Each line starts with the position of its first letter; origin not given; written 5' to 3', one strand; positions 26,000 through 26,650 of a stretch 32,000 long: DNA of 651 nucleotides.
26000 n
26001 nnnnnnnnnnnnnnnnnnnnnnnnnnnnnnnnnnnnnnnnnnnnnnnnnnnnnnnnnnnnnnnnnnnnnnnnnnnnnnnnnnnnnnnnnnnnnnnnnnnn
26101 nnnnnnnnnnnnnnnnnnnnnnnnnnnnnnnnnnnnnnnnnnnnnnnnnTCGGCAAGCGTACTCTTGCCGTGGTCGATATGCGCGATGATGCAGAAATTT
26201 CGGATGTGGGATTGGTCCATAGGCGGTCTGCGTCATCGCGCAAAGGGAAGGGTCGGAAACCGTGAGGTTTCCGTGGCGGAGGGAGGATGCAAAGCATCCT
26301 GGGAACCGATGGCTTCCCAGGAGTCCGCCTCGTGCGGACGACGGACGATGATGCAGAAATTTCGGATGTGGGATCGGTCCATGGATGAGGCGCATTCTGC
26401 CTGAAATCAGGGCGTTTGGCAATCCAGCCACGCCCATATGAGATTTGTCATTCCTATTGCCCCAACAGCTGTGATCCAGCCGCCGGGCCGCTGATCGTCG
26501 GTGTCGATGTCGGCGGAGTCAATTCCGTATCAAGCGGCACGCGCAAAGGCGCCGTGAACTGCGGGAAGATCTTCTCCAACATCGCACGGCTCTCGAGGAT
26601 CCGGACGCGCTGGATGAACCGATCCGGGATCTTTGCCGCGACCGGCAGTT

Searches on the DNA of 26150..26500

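Call 80: search_rna_families(source=window, start=26150, end=26500, threshold=evalue, max_evalue=1)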
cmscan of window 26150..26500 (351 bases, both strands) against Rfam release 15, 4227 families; matches with E-value up to 1: 0.
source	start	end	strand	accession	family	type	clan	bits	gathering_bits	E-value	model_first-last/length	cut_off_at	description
